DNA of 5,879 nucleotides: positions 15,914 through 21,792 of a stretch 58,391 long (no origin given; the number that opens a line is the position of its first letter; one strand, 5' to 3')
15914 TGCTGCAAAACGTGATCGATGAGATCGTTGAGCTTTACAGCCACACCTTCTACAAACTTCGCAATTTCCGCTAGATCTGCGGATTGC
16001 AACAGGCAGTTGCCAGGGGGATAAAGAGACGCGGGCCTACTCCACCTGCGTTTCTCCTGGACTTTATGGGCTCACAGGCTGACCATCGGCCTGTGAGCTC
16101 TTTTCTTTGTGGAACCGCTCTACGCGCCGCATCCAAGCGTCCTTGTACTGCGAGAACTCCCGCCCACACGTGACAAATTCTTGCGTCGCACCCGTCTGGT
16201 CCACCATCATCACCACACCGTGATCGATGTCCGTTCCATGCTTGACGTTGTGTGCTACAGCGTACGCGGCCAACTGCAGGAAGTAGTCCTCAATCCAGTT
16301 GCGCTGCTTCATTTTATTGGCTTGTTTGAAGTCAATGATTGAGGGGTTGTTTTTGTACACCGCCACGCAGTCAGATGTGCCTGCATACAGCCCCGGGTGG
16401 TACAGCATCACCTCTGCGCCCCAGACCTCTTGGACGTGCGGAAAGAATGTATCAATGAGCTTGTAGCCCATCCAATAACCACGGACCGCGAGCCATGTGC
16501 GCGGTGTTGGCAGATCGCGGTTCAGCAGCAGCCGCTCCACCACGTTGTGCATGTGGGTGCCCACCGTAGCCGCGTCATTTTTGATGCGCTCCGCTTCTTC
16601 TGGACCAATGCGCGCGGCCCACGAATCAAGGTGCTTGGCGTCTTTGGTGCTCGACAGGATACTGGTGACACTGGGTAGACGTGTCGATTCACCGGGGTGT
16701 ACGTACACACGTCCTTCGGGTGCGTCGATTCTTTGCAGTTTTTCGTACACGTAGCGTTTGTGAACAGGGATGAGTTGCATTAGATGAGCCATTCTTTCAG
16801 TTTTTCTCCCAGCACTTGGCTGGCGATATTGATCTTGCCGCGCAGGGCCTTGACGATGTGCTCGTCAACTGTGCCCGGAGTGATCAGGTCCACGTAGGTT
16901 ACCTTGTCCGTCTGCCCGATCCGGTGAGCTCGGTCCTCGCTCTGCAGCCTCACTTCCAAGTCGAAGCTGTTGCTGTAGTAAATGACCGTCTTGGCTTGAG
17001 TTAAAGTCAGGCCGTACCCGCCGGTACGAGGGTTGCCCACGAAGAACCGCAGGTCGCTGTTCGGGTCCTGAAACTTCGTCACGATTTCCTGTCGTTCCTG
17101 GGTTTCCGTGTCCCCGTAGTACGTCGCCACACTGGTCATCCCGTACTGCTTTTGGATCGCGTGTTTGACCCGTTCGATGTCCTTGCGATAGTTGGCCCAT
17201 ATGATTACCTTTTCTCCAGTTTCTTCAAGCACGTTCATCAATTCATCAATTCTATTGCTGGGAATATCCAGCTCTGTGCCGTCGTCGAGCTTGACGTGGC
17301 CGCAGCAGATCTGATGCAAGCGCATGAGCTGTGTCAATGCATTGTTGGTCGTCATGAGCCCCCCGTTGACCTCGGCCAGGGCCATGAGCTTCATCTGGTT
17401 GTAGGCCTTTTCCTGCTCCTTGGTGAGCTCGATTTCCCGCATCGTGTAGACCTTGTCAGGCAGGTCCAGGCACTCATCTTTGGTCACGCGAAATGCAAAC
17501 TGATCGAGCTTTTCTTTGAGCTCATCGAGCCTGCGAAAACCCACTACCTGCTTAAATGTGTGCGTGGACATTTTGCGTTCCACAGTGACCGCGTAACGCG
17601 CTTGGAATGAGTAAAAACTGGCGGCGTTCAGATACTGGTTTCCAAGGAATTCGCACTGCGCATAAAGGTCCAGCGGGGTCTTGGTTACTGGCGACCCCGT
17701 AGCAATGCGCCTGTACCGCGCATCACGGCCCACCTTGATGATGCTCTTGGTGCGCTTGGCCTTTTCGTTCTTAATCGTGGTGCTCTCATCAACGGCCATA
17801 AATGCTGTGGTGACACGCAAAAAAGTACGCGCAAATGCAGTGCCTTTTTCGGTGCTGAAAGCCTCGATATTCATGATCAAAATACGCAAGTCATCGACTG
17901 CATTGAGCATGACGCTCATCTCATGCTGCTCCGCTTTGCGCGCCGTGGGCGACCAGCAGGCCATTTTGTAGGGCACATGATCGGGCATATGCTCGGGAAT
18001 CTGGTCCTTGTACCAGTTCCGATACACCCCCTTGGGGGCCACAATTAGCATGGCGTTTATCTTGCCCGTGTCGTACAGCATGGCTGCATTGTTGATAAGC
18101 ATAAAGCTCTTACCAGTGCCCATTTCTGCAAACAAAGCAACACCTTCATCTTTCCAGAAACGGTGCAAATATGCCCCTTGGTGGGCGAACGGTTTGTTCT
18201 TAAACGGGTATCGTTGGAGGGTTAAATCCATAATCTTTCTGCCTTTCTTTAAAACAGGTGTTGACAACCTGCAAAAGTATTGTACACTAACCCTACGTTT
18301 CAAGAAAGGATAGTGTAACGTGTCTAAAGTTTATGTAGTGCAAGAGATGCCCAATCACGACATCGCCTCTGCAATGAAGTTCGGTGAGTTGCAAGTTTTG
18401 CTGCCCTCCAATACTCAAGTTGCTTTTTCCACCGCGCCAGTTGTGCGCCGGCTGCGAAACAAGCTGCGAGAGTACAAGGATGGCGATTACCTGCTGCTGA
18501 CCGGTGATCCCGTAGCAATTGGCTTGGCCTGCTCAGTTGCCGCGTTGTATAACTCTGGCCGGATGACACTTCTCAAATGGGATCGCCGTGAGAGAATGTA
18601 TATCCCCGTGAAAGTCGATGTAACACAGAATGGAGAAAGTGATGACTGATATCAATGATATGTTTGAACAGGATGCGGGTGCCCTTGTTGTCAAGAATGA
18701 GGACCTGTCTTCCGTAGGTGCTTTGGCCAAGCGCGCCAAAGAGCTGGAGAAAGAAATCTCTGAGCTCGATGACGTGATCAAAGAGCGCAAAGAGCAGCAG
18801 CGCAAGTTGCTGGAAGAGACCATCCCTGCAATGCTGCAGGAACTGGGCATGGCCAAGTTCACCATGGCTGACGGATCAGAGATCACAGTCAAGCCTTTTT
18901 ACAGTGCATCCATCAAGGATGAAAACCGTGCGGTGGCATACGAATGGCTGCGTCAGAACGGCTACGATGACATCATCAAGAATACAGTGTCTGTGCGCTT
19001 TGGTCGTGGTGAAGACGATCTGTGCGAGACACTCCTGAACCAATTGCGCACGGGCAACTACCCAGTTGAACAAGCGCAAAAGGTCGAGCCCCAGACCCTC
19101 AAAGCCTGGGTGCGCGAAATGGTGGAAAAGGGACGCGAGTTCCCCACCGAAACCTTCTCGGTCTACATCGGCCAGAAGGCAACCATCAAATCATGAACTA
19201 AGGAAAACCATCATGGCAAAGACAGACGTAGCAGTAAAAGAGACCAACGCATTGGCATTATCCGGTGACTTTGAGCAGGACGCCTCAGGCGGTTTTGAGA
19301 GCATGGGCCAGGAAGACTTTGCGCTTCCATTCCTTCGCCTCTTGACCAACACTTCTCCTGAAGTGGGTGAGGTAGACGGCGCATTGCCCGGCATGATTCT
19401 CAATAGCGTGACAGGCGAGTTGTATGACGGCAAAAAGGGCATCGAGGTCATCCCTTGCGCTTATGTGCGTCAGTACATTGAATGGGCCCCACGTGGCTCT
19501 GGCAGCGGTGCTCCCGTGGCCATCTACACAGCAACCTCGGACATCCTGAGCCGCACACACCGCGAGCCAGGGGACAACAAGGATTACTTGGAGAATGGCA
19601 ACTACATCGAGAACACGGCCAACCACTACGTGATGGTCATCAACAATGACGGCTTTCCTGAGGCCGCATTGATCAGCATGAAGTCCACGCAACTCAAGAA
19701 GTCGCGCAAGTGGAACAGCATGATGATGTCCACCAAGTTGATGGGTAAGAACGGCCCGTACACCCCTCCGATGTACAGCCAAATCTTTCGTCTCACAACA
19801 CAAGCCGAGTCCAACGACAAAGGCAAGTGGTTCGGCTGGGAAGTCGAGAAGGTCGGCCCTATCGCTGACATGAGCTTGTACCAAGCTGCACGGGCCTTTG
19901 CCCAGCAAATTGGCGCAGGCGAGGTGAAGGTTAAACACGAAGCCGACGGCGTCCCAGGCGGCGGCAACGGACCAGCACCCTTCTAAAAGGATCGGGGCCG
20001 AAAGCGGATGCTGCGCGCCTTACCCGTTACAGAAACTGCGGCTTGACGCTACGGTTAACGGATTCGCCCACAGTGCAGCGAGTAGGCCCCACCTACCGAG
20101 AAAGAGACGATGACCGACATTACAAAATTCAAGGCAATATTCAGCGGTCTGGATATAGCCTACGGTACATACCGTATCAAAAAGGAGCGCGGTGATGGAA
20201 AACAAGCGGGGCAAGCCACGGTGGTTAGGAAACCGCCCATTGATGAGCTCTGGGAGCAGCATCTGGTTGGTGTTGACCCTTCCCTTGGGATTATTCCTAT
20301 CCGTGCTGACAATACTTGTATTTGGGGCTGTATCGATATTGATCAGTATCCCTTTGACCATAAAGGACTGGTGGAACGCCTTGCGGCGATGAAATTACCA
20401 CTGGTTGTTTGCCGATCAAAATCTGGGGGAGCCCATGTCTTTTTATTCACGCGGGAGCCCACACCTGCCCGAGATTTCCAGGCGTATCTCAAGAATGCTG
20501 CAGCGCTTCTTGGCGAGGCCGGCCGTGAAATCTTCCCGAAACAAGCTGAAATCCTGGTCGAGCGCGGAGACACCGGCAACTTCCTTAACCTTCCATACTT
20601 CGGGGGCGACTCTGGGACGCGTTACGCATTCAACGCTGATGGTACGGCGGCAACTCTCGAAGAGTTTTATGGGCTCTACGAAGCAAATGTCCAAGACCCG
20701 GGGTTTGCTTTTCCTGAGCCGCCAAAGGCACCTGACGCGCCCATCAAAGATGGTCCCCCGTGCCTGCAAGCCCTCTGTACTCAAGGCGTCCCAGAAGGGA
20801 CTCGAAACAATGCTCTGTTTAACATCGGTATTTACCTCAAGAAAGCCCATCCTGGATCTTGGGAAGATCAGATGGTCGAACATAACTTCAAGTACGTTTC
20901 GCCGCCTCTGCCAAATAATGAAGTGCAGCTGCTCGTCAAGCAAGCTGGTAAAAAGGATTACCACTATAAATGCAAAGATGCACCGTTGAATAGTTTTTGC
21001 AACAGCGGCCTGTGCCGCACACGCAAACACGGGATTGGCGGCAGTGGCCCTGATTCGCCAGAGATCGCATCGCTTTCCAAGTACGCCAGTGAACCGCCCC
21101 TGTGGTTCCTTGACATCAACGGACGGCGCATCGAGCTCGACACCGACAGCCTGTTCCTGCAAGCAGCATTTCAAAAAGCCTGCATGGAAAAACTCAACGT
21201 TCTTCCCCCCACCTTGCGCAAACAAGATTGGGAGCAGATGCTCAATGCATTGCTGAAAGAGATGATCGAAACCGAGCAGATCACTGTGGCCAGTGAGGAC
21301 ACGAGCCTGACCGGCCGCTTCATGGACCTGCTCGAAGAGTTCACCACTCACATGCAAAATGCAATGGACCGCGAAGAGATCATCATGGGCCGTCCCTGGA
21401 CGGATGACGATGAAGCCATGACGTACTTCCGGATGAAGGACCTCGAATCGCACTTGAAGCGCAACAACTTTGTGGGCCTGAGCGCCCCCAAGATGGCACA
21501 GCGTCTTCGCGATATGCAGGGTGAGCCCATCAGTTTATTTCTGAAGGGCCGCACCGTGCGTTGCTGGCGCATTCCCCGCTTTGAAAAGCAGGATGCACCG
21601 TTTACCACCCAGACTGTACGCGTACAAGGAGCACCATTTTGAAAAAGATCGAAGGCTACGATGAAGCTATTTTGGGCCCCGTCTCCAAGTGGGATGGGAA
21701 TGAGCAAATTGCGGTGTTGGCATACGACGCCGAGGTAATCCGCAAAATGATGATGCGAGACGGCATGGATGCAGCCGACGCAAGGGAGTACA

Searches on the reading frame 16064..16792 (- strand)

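Call 22: search_protein_families(library=pfam, proteins=[window:16064-16792:-], max_evalue=0.001)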
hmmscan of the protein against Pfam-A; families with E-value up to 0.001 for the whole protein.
window:16064-16792:- (242 aa): 0 families

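Call 35: search_protein_families(library=phrogs, proteins=[window:16064-16792:-], max_evalue=0.001)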
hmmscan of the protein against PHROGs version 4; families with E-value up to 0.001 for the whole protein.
window:16064-16792:- (242 aa): 4 families
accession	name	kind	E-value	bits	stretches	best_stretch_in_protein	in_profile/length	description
phrog_298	-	DNA, RNA and nucleotide metabolism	3e-57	195.2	1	16-237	44-267/293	exonuclease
phrog_1706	-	DNA, RNA and nucleotide metabolism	1.8e-07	31.9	1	71-232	81-221/293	CRISPR/Cas system associated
phrog_69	-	DNA, RNA and nucleotide metabolism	6.4e-06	26.4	1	71-217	117-278/501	exonuclease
phrog_434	-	DNA, RNA and nucleotide metabolism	0.00017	21.9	1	45-229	76-234/372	RecE-like recombination exonuclease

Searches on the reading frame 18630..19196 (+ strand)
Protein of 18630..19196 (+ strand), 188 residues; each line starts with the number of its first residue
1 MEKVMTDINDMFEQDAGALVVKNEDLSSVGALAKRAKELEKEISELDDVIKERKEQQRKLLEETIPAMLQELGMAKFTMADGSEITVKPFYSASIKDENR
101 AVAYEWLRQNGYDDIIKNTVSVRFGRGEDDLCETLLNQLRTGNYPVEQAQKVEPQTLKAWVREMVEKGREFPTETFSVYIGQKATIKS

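Call 22: search_protein_families(library=pfam, proteins=[window:18630-19196:+], max_evalue=0.001)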
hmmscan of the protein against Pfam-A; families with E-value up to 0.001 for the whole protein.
window:18630-19196:+ (188 aa): 1 family
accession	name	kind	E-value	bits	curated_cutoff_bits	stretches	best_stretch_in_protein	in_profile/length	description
PF23984.1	DUF7307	-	2.5e-35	121.6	27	1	31-187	4-128/129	Pam3 gp33-like protein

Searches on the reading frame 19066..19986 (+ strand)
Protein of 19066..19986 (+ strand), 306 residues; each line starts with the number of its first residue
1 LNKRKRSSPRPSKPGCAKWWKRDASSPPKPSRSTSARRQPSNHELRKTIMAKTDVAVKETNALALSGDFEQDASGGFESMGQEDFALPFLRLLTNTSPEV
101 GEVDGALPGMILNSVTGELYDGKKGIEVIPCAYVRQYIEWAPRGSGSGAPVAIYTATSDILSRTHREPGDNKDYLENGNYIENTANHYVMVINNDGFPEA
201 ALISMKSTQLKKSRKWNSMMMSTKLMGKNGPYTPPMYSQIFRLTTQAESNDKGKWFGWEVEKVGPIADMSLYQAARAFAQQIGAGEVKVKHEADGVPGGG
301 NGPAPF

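Call 22: search_protein_families(library=pfam, proteins=[window:19066-19986:+], max_evalue=0.001)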
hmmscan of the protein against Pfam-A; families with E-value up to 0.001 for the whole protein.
window:19066-19986:+ (306 aa): 1 family
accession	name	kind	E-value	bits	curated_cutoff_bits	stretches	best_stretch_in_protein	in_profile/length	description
PF23977.1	Pam3_Gp34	-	7.1e-65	219.6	27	1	61-288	5-235/235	Pam3 phage gp34-like protein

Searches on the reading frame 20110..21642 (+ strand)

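Call 10: search_protein_families(library=pfam, proteins=[window:20110-21642:+], max_evalue=0.001)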
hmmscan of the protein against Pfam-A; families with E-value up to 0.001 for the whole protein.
window:20110-21642:+ (510 aa): 1 family
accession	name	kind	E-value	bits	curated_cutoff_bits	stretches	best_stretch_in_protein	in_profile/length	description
PF22548.2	AEP-TOTE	-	1.5e-11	44.8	27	1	45-166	63-192/230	TOTE conflict system, Archaeo-Eukaryotic Primase domain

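Call 35: search_protein_families(library=phrogs, proteins=[window:20110-21642:+], max_evalue=0.001)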
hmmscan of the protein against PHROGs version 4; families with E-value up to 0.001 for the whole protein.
window:20110-21642:+ (510 aa): 1 family
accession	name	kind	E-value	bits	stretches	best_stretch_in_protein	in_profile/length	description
phrog_21866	-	DNA, RNA and nucleotide metabolism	1.4e-93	316.1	1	1-486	1-517/538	primase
